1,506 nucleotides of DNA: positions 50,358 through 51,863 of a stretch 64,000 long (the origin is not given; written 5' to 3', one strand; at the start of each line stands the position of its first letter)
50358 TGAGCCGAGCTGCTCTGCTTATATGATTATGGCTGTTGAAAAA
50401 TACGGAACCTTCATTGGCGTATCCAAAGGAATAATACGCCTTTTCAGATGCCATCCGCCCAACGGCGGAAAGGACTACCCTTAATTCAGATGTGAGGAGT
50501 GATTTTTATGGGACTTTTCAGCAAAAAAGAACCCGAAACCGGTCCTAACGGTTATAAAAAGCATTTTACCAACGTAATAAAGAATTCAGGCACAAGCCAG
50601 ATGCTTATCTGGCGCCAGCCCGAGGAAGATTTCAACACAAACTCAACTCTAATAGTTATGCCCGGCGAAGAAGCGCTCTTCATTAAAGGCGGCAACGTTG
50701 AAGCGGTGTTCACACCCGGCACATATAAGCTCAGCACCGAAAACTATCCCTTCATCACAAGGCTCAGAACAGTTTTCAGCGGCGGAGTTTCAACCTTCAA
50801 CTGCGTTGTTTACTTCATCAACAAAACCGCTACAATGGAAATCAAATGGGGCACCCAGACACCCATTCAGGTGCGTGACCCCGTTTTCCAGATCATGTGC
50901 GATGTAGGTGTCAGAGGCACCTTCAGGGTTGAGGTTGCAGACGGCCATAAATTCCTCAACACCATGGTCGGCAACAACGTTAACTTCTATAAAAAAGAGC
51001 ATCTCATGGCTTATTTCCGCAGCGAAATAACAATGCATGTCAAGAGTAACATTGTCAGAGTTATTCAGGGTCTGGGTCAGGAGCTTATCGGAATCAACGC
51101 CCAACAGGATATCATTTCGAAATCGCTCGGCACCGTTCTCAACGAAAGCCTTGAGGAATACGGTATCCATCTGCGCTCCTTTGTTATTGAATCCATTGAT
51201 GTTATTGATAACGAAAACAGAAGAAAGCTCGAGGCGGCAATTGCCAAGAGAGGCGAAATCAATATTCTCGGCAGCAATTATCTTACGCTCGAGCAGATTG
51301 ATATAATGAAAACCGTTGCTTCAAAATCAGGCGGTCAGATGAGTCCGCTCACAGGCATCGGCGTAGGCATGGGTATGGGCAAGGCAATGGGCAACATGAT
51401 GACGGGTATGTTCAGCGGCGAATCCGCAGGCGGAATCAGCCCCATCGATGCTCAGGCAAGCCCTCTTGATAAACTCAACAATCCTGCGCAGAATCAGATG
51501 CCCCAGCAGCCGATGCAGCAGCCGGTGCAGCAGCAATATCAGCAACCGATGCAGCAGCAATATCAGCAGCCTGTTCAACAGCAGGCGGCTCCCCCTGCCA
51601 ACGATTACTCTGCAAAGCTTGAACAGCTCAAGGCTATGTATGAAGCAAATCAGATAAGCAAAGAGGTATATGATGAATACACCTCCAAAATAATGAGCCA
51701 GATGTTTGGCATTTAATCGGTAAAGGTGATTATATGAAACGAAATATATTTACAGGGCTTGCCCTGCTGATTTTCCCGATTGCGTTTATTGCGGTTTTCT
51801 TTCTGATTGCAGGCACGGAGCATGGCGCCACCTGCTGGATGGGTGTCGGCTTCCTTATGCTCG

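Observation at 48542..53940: Six-gene cluster: zinc-ribbon/TPR - unknown - anchored YidD-like - YdjI-like SPFH/SHOCT - 4-TM protein - five-zinc-ribbon protein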

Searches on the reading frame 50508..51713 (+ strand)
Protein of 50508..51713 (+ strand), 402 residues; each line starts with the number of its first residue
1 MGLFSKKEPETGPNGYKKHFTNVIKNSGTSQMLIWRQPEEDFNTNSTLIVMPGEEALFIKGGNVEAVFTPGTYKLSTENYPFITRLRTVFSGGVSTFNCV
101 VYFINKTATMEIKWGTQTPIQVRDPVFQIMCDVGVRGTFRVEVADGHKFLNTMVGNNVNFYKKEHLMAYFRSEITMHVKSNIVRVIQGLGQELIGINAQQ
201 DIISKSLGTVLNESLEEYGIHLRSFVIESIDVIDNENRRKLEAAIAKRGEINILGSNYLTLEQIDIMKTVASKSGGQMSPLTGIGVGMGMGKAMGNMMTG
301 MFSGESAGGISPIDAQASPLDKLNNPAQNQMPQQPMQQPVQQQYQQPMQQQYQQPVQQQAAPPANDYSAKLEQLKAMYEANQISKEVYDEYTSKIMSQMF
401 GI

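Call 3: search_protein_families(library=pfam, max_evalue=1, proteins=[window:50508-51713:+])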
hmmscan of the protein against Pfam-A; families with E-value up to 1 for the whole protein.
seq(402 aa): 5 families
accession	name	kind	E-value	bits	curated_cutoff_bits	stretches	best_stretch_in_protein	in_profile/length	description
PF13421.11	Band_7_1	-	1.4e-36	126.6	24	1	39-236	8-199/211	SPFH domain-Band 7 family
PF01145.31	Band_7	-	0.00053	20.5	23.6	1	49-246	2-160/176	SPFH domain / Band 7 family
PF03153.18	TFIIA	-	0.013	15.9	36.2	1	312-377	176-250/415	Transcription factor IIA, alpha/beta subunit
PF04286.17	DUF445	-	0.092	13.1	33.8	0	163-237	257-330/368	Protein of unknown function (DUF445)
PF07361.16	Cytochrom_B562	-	0.58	11.3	30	0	291-367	3-80/102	Cytochrome b562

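Call 4: search_protein_families(library=ncbifam, max_evalue=1, proteins=[window:50508-51713:+])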
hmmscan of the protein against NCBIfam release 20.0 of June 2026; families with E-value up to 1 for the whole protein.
seq(402 aa): 1 family
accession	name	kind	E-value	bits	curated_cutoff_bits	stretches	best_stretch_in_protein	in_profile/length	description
NF045865.1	glide_MMOB4860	equivalog_domain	0.027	14.9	55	1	325-396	70-145/150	MMOB4860 family gliding motility internal complex protein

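Call 5: search_protein_families(library=padloc, max_evalue=1, proteins=[window:50508-51713:+])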
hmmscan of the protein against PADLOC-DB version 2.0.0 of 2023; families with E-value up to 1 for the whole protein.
seq(402 aa): 1 family
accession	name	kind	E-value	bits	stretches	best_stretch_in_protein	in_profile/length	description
PDLC01909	CARF5--CARF_TM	-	0.018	12.7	1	203-260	54-107/340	-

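Call 9: find_homologous_proteins(query=window:50508-51713:+, max_evalue=1e-10)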
Query seq(402 aa) (402 aa): 2598 proteins with E <= 1e-10 among 5893 candidates; the best 120 are listed.
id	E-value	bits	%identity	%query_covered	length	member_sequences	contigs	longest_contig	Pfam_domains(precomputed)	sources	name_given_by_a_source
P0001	6.3e-263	889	99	100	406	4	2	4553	PF13421.12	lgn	-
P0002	6.5e-122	425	51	99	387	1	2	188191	PF01145.32,PF13421.12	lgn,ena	-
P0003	4.6e-120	419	51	99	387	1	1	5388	PF01145.32,PF13421.12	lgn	-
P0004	5.4e-120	419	51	99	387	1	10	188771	PF01145.32,PF13421.12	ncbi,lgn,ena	-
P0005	5.8e-120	419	50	99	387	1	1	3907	PF13421.12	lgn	-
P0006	8.8e-120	418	50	99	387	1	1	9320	PF01145.32,PF13421.12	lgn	-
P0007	1.2e-119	418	48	99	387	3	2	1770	PF01145.32,PF13421.12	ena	-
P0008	1.5e-119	418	50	99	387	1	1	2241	PF01145.32,PF13421.12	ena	-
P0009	2.2e-119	417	50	99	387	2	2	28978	PF01145.32,PF13421.12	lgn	-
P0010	3.5e-119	416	50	99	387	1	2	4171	PF13421.12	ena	-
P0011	1.2e-118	415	50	99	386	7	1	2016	PF09851.15,PF13421.12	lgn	-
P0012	2.5e-118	414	51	99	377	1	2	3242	PF01145.32,PF13421.12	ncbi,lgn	-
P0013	3.5e-118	413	50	99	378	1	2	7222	PF13421.12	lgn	-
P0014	4.8e-118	413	50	99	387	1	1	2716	PF01145.32,PF13421.12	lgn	-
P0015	6.6e-118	412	52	99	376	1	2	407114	PF13421.12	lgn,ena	-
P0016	9.0e-118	412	49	99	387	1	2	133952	PF13421.12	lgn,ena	-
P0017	9.5e-118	412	50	99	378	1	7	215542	PF13421.12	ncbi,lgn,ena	-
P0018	1.0e-117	412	50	99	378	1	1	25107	PF13421.12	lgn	-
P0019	1.4e-117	411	51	99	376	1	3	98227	PF13421.12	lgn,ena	-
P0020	1.7e-117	411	51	99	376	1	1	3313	PF13421.12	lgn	-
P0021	1.9e-117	411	51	99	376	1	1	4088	PF13421.12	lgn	-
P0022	2.5e-117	410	50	99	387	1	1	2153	PF01145.32,PF13421.12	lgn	-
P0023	3.4e-117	410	50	99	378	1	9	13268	PF13421.12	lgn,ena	-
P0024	6.2e-117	409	50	99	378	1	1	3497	PF09851.15,PF13421.12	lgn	-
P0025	8.7e-117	408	50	99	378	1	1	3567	PF13421.12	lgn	-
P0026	2.4e-116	407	52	99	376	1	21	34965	PF13421.12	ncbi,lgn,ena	-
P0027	4.5e-115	403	51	99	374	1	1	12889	PF13421.12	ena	-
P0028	6.5e-115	402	57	81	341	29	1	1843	PF13421.12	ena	-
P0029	6.6e-115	402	51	99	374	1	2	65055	PF13421.12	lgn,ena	-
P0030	6.8e-115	402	51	99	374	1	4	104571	PF13421.12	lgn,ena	-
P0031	6.8e-115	402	51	99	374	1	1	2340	PF13421.12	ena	-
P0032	7.0e-115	402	51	99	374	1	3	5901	PF13421.12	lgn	-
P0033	1.2e-114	401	51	99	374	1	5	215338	PF13421.12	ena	-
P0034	1.3e-114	401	50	99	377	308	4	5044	PF13421.12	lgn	-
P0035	1.7e-114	401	51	99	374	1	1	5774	PF13421.12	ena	-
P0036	2.4e-114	400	51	99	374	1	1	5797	PF13421.12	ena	-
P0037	2.9e-114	400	51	99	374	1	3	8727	PF13421.12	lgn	-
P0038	1.5e-113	398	49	96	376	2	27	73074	PF09851.15,PF13421.12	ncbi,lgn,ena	-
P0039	6.2e-112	393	48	99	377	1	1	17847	PF01145.32,PF13421.12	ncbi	-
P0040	1.4e-111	391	47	99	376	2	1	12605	PF09851.15,PF13421.12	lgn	-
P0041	4.9e-110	386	47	99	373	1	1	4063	PF01145.32,PF13421.12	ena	-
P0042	2.4e-108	381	46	99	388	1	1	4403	PF01145.32,PF13421.12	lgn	-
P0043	5.1e-107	376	45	99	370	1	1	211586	PF01145.32,PF13421.12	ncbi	-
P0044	6.8e-107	376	46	99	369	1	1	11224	PF13421.12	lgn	-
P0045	8.4e-106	372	45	99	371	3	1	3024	PF01145.32,PF13421.12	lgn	-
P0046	3.6e-104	367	45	99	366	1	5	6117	PF09851.15,PF01145.32,PF13421.12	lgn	-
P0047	3.3e-103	364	45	99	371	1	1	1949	PF01145.32,PF13421.12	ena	-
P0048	1.2e-102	362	54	68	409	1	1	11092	PF09851.15,PF13421.12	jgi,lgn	jgi:membrane protease subunit (stomatin/prohibitin family)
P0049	3.0e-102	361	44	99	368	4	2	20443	PF01145.32,PF13421.12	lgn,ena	-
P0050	2.6e-100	354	58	64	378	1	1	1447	PF01145.32,PF13421.12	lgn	-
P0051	4.0e-100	354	43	99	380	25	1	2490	PF01145.32,PF13421.12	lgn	-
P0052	4.4e-100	354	46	99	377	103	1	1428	PF01145.32,PF13421.12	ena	-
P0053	1.1e-99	352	44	99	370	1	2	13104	PF01145.32,PF13421.12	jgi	jgi:membrane protease subunit (stomatin/prohibitin family)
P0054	2.4e-99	351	45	99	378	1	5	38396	PF01145.32,PF13421.12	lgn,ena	-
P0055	5.0e-99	350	54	68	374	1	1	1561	PF01145.32,PF13421.12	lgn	-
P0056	6.7e-99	350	45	99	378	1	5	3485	PF01145.32,PF13421.12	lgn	-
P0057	8.4e-99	349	54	68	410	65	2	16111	PF13240.12,PF01145.32,PF12773.14,PF13421.12,PF13248.12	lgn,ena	-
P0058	1.0e-98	349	55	67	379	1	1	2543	PF01145.32,PF13421.12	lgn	-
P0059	1.6e-98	348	55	67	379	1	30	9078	PF01145.32,PF13421.12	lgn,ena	-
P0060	1.8e-98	348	57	64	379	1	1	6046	PF01145.32,PF13421.12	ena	-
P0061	1.9e-98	348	55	67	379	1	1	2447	PF01145.32,PF13421.12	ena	-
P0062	2.1e-98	348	54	68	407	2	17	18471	PF13240.12,PF01145.32,PF12773.14,PF13421.12,PF13248.12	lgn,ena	-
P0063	2.1e-98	348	55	67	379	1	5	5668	PF01145.32,PF13421.12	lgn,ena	-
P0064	2.3e-98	348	54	67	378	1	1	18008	PF01145.32,PF13421.12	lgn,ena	-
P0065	2.5e-98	348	55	67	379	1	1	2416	PF01145.32,PF13421.12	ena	-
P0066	2.8e-98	348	57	64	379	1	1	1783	PF01145.32,PF13421.12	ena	-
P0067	2.9e-98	348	55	67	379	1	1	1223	PF01145.32,PF13421.12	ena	-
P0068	3.5e-98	347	54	68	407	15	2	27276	PF13240.12,PF01145.32,PF12773.14,PF13421.12,PF13248.12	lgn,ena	-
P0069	3.5e-98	347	55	67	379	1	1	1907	PF01145.32,PF13421.12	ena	-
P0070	3.6e-98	347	54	67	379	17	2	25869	PF01145.32,PF13421.12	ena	-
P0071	3.9e-98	347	55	67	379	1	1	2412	PF01145.32,PF13421.12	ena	-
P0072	4.9e-98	347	55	67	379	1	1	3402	PF01145.32,PF13421.12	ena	-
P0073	5.0e-98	347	55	67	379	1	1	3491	PF01145.32,PF13421.12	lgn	-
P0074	5.0e-98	347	55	67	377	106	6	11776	PF01145.32,PF13421.12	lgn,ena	-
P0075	5.1e-98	347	44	99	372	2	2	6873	PF01145.32,PF13421.12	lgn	-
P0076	5.4e-98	347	55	67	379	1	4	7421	PF01145.32,PF13421.12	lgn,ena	-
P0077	5.8e-98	347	46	99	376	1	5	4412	PF01145.32,PF13421.12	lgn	-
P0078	5.9e-98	347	55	67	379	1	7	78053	PF01145.32,PF13421.12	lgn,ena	-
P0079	6.8e-98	346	55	67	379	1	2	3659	PF01145.32,PF13421.12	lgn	-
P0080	7.2e-98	346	55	67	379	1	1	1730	PF01145.32,PF13421.12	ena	-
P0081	7.7e-98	346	45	99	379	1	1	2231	PF01145.32,PF13421.12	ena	-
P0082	7.7e-98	346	54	67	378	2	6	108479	PF01145.32,PF13421.12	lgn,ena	-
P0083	7.9e-98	346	55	67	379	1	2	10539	PF01145.32,PF13421.12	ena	-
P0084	9.8e-98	346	46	99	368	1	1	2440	PF09851.15,PF01145.32,PF13421.12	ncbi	-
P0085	1.0e-97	346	55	67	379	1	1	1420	PF01145.32,PF13421.12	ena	-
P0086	1.1e-97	346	54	67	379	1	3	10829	PF01145.32,PF13421.12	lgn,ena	-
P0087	1.4e-97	345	56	67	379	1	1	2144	PF01145.32,PF13421.12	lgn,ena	-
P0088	1.5e-97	345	55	67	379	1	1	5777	PF01145.32,PF13421.12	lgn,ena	-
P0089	1.6e-97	345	55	67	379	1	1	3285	PF01145.32,PF13421.12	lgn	-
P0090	1.8e-97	345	44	99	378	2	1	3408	PF01145.32,PF13421.12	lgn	-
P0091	1.9e-97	345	52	68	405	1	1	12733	PF13240.12,PF01145.32,PF12773.14,PF13421.12,PF13248.12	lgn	-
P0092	2.1e-97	345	55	67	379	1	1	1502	PF01145.32,PF13421.12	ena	-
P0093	2.3e-97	345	54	67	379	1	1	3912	PF01145.32,PF13421.12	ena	-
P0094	2.5e-97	344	53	68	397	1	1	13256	PF09851.15,PF13421.12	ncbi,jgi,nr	ncbi:MAG: SPFH domain-containing protein [Coriobacteriales bacterium]|jgi:membrane protease subunit 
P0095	3.1e-97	344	54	67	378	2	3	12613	PF01145.32,PF13421.12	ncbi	-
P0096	3.3e-97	344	54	67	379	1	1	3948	PF01145.32,PF13421.12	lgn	-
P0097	4.0e-97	344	54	67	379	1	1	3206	PF01145.32,PF13421.12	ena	-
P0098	4.4e-97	344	54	67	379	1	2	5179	PF01145.32,PF13421.12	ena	-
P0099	4.7e-97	344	45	99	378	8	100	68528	PF01145.32,PF13421.12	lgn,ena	-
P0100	5.1e-97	343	46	99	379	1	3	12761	PF01145.32,PF13421.12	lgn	-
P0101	5.3e-97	343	54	67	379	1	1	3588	PF01145.32,PF13421.12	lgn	-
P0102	6.9e-97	343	53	68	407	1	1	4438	PF13240.12,PF01145.32,PF12773.14,PF13421.12,PF13248.12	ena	-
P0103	8.3e-97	343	56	64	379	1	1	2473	PF01145.32,PF13421.12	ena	-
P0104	9.4e-97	343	54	67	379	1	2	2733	PF01145.32,PF13421.12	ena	-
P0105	9.8e-97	342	56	64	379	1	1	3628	PF01145.32,PF13421.12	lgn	-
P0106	1.3e-96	342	52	67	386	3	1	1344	PF01145.32,PF13421.12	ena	-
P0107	1.6e-96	342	45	99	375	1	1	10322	PF01145.32,PF13421.12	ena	-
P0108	1.8e-96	342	54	67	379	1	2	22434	PF01145.32,PF13421.12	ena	-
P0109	2.3e-96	341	53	68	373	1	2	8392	PF09851.15,PF01145.32,PF13421.12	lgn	-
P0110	2.4e-96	341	52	68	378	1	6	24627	PF01145.32,PF13421.12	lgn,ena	-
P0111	4.9e-96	340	52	68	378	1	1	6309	PF01145.32,PF13421.12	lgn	-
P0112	5.2e-96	340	52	68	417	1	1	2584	PF13240.12,PF12773.14,PF24463.2,PF13421.12,PF13248.12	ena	-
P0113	5.3e-96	340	54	67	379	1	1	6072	PF01145.32,PF13421.12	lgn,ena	-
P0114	5.4e-96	340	53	68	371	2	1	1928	PF09851.15,PF01145.32,PF13421.12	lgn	-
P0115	7.3e-96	340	43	99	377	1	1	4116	PF01145.32,PF13421.12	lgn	-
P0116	9.2e-96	339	44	99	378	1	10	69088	PF01145.32,PF13421.12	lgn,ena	-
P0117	9.7e-96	339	55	68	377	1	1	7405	PF01145.32,PF13421.12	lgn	-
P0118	9.7e-96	339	54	68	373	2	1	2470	PF09851.15,PF13421.12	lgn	-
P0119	1.0e-95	339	45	99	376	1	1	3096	PF09851.15,PF01145.32,PF13421.12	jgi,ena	-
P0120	1.0e-95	339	54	67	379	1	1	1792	PF01145.32,PF13421.12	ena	-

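Call 10: find_encoding_contigs(protein=P0002, flank=7000, max_places=2)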
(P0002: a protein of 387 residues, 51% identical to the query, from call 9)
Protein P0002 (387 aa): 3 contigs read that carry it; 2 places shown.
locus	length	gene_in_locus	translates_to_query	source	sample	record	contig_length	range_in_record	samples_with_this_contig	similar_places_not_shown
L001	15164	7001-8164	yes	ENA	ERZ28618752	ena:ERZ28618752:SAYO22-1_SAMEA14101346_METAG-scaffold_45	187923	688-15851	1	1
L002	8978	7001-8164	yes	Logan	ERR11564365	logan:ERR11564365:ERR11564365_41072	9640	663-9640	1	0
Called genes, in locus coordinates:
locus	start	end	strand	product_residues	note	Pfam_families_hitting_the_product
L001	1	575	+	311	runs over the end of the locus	PF14659:Phage_int_SAM_3 (weak), PF00589:Phage_integrase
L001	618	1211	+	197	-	PF07719:TPR_2 (faint), PF00515:TPR_1 (faint), PF13181:TPR_8 (faint)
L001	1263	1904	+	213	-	-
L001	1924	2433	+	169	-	PF01809:YidD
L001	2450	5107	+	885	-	PF01935:DUF87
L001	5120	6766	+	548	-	-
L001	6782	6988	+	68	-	-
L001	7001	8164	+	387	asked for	PF13421:Band_7_1, PF01145:Band_7 (faint)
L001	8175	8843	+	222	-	-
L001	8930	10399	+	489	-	PF00239:Resolvase, PF07508:Recombinase, PF13408:Zn_ribbon_recom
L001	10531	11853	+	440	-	PF01266:DAO (faint)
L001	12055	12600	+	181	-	PF04138:GtrA_DPMS_TM (weak)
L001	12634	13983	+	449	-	PF06277:EutA, PF14450:FtsA (weak), PF06277:EutA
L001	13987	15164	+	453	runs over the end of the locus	PF06751:EutB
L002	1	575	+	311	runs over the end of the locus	PF14659:Phage_int_SAM_3 (weak), PF00589:Phage_integrase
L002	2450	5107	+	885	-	PF01935:DUF87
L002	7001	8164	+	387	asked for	PF13421:Band_7_1, PF01145:Band_7 (faint)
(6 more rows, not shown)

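Call 11: find_encoding_contigs(protein=P0015, flank=7000, max_places=2)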
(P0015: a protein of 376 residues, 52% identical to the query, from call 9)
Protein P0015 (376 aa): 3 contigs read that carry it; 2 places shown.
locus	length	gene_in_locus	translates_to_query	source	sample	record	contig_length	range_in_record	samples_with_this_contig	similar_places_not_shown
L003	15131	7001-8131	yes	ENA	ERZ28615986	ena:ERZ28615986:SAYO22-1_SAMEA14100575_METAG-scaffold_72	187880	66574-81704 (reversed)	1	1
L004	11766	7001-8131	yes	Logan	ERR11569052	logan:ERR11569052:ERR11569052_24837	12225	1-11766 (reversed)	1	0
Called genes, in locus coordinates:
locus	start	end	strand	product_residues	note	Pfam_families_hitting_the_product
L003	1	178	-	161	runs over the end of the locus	PF00583:Acetyltransf_1, PF13673:Acetyltransf_10, PF13508:Acetyltransf_7, PF13527:Acetyltransf_9 (weak)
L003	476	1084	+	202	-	PF13431:TPR_17 (faint), PF00515:TPR_1 (weak)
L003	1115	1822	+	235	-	-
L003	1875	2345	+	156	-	PF01809:YidD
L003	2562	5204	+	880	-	PF01935:DUF87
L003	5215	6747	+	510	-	-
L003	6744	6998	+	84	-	-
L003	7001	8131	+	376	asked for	PF13421:Band_7_1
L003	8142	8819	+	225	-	-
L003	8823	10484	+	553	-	PF26443:DUF8122 (weak)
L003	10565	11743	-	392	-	PF01098:FTSW_RODA_SPOVE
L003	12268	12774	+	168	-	PF02367:TsaE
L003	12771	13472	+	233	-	PF00814:TsaD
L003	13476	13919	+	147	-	PF02502:LacAB_rpiB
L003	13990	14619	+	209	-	PF14681:UPRTase, PF00156:Pribosyltran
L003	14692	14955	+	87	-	PF12116:SpoIIID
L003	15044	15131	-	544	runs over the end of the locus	PF00118:Cpn60_TCP1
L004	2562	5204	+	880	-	PF01935:DUF87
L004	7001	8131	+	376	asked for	PF13421:Band_7_1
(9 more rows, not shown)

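Call 12: find_encoding_contigs(protein=P0043, flank=7000, max_places=2)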
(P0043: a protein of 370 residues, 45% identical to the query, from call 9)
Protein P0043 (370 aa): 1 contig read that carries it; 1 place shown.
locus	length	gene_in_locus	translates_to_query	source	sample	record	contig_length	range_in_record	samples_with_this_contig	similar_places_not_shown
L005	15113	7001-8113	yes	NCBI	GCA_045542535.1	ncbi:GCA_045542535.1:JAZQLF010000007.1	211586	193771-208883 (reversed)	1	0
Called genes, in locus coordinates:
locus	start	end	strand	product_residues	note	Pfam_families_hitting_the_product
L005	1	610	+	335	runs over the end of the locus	PF03590:AsnA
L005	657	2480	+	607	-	PF00009:GTP_EFTU, PF01926:MMR_HSR1 (faint), PF03144:GTP_EFTU_D2, PF22042:EF-G_D2 (faint), PF00679:EFG_C, PF21018:BipA_C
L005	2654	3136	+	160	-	PF04542:Sigma70_r2, PF08281:Sigma70_r4_2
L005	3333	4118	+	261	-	-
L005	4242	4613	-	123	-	-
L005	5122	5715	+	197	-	-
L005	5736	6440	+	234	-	-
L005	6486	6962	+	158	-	PF01809:YidD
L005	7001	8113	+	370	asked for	PF13421:Band_7_1, PF01145:Band_7 (weak)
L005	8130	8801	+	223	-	-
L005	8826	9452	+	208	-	-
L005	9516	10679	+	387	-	PF03793:PASTA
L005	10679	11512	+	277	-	PF03734:YkuD (weak)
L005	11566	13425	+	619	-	-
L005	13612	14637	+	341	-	PF09479:Flg_new, PF08239:SH3_3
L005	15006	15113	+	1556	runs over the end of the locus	PF00498:FHA, PF16697:Yop-YscD_cpl, PF01935:DUF87 (faint), PF01580:FtsK_SpoIIIE, PF13555:AAA_29 (faint), PF01580:FtsK_SpoIIIE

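Call 29: search_protein_families(library=pfam, max_evalue=0.01, proteins=[L003:2562-5201:+, L003:5215-6744:+, L003:6744-6995:+, L003:8823-10481:+, L001:5120-6763:+, L001:6782-6985:+, L005:8826-9449:+])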
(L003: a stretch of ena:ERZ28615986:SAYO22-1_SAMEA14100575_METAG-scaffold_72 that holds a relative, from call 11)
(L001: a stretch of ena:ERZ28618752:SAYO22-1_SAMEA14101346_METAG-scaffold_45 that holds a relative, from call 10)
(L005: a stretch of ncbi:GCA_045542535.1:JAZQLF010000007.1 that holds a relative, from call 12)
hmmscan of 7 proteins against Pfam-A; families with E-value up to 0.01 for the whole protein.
L003:2562-5201:+ (880 aa): 6 families
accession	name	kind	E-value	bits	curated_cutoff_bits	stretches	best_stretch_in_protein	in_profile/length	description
PF01935.23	DUF87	-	1.1e-12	49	23.2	1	382-610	1-217/220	Helicase HerA, central domain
PF01580.24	FtsK_SpoIIIE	-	0.00018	21.5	24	1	389-428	24-63/221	FtsK/SpoIIIE family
PF07088.17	GvpD_P-loop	-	0.00055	20.3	24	1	401-436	7-42/189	GvpD gas vesicle protein, P-loop domain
PF04851.21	ResIII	-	0.0032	17.9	22.5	1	402-444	21-64/164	Type III restriction enzyme, res subunit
PF13401.12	AAA_22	-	0.0045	17.8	27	0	404-453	5-54/130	AAA domain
PF04665.18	Pox_A32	-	0.0055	16.7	22.8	0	405-450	14-59/242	Poxvirus A32 protein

L003:5215-6744:+ (510 aa): 1 family
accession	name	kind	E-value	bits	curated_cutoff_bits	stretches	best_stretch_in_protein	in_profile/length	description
PF15644.12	Gln_amidase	-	2.1e-13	51.8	24.1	1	372-471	1-113/114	Papain fold toxin 1, glutamine deamidase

L003:6744-6995:+ (84 aa): 0 families

L003:8823-10481:+ (553 aa): 0 families

L001:5120-6763:+ (548 aa): 0 families

L001:6782-6985:+ (68 aa): 0 families

L005:8826-9449:+ (208 aa): 0 families
